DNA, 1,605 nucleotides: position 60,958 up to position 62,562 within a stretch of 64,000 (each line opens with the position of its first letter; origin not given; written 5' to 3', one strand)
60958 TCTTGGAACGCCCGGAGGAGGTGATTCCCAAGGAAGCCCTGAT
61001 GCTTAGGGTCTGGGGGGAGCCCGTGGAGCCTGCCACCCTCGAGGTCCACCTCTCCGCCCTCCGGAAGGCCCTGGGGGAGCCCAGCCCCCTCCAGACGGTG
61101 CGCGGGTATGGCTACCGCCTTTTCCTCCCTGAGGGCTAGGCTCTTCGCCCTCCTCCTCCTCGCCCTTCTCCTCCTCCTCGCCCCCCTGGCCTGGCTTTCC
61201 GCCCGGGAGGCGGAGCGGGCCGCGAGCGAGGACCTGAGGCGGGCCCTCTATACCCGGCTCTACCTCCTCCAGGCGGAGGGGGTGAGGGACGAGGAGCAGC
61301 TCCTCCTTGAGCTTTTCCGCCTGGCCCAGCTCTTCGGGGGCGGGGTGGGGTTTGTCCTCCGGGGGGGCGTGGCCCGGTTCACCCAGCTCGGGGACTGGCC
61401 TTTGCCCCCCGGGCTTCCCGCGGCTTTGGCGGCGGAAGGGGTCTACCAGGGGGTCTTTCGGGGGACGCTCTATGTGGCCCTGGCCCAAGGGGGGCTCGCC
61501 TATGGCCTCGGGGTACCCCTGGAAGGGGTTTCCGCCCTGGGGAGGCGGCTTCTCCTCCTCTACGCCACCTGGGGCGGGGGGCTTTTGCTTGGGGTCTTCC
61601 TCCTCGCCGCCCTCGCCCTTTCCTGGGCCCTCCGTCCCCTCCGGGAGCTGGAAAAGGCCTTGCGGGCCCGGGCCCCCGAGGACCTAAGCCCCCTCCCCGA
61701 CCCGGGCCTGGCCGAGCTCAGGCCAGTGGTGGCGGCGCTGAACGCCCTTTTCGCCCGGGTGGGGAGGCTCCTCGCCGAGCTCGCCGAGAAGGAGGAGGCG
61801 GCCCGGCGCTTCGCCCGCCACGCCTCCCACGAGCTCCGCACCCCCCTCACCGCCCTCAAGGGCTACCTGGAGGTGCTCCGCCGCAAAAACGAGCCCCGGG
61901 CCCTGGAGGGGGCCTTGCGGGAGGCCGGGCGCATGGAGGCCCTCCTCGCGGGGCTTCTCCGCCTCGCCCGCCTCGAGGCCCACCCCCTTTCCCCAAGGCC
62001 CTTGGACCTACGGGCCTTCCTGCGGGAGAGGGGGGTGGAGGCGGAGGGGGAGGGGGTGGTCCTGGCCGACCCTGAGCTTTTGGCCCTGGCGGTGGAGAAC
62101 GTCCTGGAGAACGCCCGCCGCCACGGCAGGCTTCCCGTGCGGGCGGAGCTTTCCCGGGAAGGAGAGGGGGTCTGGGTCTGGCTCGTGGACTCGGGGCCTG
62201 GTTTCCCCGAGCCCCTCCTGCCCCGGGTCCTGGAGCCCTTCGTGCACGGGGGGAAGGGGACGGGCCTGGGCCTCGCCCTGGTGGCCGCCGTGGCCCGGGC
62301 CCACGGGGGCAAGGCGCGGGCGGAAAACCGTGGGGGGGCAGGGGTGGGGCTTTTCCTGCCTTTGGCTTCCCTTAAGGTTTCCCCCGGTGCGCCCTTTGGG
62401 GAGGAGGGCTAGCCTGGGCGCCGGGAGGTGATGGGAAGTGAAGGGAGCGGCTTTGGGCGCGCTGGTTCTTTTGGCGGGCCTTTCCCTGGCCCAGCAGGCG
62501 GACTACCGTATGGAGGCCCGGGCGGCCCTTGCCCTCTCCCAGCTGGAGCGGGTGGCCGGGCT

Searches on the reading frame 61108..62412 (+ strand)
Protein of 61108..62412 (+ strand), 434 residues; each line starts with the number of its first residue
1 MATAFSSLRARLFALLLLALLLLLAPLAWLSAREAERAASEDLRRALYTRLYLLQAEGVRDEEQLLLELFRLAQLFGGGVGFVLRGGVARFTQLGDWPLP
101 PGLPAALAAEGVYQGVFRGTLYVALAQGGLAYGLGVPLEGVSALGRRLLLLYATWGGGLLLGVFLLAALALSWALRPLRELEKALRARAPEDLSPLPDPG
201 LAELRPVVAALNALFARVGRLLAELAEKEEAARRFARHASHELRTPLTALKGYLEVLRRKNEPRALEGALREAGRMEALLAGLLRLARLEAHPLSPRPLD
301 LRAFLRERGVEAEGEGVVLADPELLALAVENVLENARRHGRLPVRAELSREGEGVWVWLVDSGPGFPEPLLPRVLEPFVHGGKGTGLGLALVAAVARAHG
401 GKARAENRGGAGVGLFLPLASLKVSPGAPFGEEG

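Call 101: search_protein_families(library=pfam, proteins=[window:61108-62412:+], max_evalue=0.001)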
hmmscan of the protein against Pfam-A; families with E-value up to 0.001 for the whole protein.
window:61108-62412:+ (434 aa): 4 families
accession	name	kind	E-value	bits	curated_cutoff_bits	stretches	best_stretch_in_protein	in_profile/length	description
PF00512.31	HisKA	-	5.9e-16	58.7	26.9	1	233-291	3-65/66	His Kinase A (phospho-acceptor) domain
PF02518.31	HATPase_c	-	3.7e-15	56.8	26.4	1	321-419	2-109/111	Histidine kinase-, DNA gyrase B-, and HSP90-like ATPase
PF13581.12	HATPase_c_2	-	4e-06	27.3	27.4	1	320-398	27-111/127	Histidine kinase-like ATPase domain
PF00672.30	HAMP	-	0.00015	22.4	25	1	173-218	5-51/53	HAMP domain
